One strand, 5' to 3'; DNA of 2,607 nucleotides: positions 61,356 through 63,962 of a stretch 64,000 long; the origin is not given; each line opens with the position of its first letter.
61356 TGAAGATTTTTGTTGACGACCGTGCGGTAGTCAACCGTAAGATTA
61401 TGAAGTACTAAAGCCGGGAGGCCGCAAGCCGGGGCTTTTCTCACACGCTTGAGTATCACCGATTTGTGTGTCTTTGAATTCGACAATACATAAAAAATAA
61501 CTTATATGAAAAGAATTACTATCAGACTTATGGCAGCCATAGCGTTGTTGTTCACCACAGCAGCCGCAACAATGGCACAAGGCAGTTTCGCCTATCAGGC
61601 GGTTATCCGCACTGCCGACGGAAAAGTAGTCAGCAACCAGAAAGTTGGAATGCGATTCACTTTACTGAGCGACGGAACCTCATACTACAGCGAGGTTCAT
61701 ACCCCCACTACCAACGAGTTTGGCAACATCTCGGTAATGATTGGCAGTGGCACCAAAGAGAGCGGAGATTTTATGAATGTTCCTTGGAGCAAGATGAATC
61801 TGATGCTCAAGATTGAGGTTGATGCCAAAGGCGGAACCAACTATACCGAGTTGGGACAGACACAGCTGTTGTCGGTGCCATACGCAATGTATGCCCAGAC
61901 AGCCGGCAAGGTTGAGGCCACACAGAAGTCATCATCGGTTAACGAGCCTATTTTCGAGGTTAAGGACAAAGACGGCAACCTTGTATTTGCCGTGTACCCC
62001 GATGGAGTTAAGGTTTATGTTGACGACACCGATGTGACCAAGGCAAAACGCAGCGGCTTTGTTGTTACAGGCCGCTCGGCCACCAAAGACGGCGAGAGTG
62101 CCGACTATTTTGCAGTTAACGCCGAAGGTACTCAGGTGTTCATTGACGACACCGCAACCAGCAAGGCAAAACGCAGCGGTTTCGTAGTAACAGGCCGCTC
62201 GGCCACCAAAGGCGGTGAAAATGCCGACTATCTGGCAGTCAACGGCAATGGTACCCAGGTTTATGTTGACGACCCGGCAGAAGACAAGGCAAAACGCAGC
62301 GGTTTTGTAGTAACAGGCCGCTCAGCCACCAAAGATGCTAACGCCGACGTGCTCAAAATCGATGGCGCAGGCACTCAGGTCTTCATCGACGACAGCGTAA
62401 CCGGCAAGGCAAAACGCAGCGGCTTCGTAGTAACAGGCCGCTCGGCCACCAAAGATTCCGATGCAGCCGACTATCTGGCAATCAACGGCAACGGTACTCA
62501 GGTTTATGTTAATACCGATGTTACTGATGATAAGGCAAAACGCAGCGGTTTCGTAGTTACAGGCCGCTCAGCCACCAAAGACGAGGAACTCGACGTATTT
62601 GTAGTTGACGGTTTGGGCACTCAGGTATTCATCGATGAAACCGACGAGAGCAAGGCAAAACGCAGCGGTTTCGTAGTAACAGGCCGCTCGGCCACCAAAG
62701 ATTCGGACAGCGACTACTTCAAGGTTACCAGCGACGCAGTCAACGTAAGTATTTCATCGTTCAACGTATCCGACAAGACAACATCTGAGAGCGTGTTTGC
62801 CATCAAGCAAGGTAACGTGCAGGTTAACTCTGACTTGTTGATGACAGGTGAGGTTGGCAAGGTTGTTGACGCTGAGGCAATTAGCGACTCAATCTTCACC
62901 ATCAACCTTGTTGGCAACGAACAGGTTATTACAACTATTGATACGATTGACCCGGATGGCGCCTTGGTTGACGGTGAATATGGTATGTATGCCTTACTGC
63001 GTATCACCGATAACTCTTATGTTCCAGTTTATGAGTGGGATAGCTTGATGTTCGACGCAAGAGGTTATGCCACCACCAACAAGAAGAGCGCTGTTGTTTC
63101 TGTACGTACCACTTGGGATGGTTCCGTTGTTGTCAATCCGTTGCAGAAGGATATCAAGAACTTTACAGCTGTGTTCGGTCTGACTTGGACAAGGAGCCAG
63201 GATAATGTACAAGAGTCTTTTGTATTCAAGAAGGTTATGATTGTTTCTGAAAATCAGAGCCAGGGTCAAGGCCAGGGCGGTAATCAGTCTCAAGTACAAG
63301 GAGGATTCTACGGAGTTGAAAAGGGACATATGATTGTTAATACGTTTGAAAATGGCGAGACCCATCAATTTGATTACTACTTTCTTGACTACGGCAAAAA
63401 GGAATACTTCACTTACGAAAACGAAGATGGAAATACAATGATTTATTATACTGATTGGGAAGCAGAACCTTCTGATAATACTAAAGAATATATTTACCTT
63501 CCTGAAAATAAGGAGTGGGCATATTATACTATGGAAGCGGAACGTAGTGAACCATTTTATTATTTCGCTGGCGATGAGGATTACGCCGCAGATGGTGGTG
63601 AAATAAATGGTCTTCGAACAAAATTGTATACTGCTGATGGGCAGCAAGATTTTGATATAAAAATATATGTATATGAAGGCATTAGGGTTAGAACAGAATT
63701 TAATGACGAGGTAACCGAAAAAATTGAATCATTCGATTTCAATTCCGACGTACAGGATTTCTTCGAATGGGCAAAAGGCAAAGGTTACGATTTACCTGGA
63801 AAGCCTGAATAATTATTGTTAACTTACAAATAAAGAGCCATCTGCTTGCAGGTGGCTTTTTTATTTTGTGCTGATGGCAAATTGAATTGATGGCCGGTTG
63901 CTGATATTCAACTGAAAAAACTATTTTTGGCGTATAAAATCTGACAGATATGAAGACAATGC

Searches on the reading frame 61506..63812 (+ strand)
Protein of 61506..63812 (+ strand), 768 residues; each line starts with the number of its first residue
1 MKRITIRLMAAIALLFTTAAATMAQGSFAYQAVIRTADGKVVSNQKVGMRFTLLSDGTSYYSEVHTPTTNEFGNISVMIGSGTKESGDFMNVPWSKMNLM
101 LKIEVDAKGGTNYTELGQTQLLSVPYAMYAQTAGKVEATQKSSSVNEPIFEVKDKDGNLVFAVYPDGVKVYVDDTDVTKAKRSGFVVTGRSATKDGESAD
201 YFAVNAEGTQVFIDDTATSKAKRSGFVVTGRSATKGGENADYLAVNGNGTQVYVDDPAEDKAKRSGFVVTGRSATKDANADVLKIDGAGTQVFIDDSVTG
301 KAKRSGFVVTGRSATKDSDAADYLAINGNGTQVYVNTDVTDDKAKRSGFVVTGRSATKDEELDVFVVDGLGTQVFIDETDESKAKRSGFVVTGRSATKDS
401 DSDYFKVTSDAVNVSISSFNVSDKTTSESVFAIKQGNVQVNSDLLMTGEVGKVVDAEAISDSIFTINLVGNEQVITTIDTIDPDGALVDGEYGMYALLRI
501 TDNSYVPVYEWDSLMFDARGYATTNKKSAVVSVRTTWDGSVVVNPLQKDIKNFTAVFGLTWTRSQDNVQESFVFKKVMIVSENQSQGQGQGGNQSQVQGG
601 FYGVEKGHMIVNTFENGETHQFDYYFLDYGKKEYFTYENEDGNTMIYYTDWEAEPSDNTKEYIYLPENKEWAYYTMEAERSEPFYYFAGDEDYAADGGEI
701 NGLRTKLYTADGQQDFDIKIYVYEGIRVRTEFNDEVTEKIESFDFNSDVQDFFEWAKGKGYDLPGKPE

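Call 6: search_protein_families(library=pfam, proteins=[window:61506-63812:+], max_evalue=1)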
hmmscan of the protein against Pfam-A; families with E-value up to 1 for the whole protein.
window:61506-63812:+ (768 aa): 4 families
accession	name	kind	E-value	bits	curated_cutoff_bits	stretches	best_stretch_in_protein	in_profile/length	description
PF03714.20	PUD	-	0.0042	18.4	25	0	331-381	42-93/97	Bacterial pullanase-associated domain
PF04790.18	Sarcoglycan_1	-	0.0048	16.7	32.5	1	394-444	93-150/259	Sarcoglycan complex subunit protein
PF17861.6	Laterosporulin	-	0.2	12.6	25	0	325-338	31-44/49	Laterosporulin defensin-like peptide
PF23104.1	Zf-C2H2_ZNF451_6th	-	0.78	10.3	27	0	210-220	9-19/25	Sixth Zinc fingers C2H2 type, ZNF451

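Call 7: search_protein_families(library=ncbifam, proteins=[window:61506-63812:+], max_evalue=1)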
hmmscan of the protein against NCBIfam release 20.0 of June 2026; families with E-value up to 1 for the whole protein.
window:61506-63812:+ (768 aa): 5 families
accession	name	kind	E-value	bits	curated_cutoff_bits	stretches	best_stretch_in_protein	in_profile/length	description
NF053851.1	Bdello_MAT_N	subfamily_domain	1.1e-11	44.8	60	2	13-88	3-81/162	mosaic adhesive trimer family chimeric fiber protein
NF042987.1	OGOR_delta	exception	0.048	13.8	125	0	343-374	9-40/89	2-oxoglutarate ferredoxin oxidoreductase subunit delta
NF052269.1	Staph_lig_FadD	equivalog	0.059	11.7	650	1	325-368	347-391/499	long-chain-fatty-acid--CoA ligase FadD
NF053775.1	BT3441_fam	equivalog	0.17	12.2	210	1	145-180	66-104/125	BT3441 family protein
NF047563.1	modulin_PmtR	equivalog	0.24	11.4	200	0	350-394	50-94/125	PSM export ABC transporter transcriptional regulator PmtR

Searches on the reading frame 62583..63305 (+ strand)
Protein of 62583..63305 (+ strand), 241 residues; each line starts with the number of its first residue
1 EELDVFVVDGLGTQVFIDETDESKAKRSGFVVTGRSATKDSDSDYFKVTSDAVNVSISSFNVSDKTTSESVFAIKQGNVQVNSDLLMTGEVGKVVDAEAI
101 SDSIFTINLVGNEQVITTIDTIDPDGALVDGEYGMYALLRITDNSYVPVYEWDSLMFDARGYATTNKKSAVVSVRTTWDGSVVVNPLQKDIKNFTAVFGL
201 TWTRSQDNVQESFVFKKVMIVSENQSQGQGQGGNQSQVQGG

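Call 68: predict_structure(alignment_id=A5)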
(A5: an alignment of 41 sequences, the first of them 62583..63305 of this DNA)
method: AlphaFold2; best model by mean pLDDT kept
length: 241 residues; sequences in the alignment: 41
mean_pLDDT: 69.6   pTM: 0.56
mean pLDDT of the five models: 69.6, 68.1, 68.0, 67.8, 67.0
residues with pLDDT >= 90: 81; 70-90: 43; 50-70: 42; < 50: 75
segments of 3 or more residues with pLDDT < 50: 12-14, 25-44, 46-54, 72-89, 226-241
pLDDT, mean of each block of 10 residues (from residue 1): 47 54 50 41 46 48 52 45 42 83 93 93 90 87 86 87 91 93 93 94 74 92 56 38 42
secondary structure, 60 per line:
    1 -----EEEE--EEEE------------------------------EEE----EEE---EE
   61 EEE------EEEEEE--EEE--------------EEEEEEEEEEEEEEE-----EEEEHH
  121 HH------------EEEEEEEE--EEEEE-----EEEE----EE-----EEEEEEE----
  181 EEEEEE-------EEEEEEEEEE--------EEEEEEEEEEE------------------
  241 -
elements in order: E6-9 E12-15 E46-48 E53-55 E59-63 E70-75 E78-80 E95-109 E115-118 H119-122 E135-142 E145-149 E155-158 E170-176 E181-186 E194-203 E212-222
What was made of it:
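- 62850..63260 (+): Post-array Ig-like beta-sandwich domain of the paralogue (aa about 449-585). AF2 pLDDT of about 90 (call 68).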

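Call 70: fold_search(model_id=the predicted structure, library=pdb)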
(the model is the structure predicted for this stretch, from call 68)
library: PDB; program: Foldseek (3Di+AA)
matches with E <= 10: 1486; with E <= 0.001: 0
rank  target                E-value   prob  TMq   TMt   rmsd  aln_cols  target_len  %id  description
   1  5ud7_A                1.1e-02  0.96  0.24  0.44   6.8       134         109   10  Crystal Structure of Wild-Type Ig-like Domain (released 2018-04-04)
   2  7rym_D                1.3e-02  0.87  0.24  0.39   8.5       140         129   12  CD1a-endo-gdTCR complex (released 2022-05-18)
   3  6s8i_L                1.6e-02  0.87  0.24  0.42   8.0       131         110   11  Structure of ZEBOV GP in complex with 3T0265 antibody (released 2020-02-12)
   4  9hi7_H                1.6e-02  0.87  0.25  0.30   6.6       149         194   14  Structure of MC.7.G5 T cell receptor in complex with MR1 R9H (released 2025-04-23)
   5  1fo0_A                1.6e-02  0.82  0.24  0.39   7.5       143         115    9  MURINE ALLOREACTIVE SCFV TCR-PEPTIDE-MHC CLASS I MOLECULE COMPLEX (released 2000-10-02)
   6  5eli_A                1.7e-02  0.93  0.24  0.44   8.4       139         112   10  Triggering receptor expressed on myeloid cells 2 (released 2016-12-28)
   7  6nyp_D                2.0e-02  0.97  0.26  0.51   5.6       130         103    3  Crystal structure of UL144/BTLA complex (released 2019-05-29)
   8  8es7_A                2.0e-02  0.89  0.25  0.24   6.0       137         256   11  CryoEM structure of PN45545 TCR-CD3 complex (released 2023-05-03)
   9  5ud7_D                2.0e-02  0.87  0.22  0.40   7.9       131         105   11  Crystal Structure of Wild-Type Ig-like Domain (released 2018-04-04)
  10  7r8m_E                2.1e-02  0.89  0.24  0.43   7.2       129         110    8  Structure of the SARS-CoV-2 S 6P trimer in complex with neutralizing antibody C032 (released 2021-08-04)
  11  8u32_D                2.1e-02  0.85  0.24  0.40   6.8       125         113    9  Crystal structure of PD-1 in complex with a Fab (released 2024-06-19)
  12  3ffc_D                2.1e-02  0.75  0.24  0.27   6.9       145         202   12  Crystal Structure of CF34 TCR in complex with HLA-B8/FLR (released 2009-01-27)
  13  1hkf                  2.2e-02  0.84  0.23  0.41   8.0       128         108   12  The three dimensional structure of NK cell receptor Nkp44, a triggering partner in natural cytotoxicity (released 2003-06-11)
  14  6b8o_F                2.4e-02  0.92  0.24  0.45   8.0       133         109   10  WT Ig-like V Domain with Phosphatidylserine (released 2018-06-27)
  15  1q8m_A                2.5e-02  0.89  0.25  0.41   6.9       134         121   10  Crystal structure of the human myeloid cell activating receptor TREM-1 (released 2003-12-09)
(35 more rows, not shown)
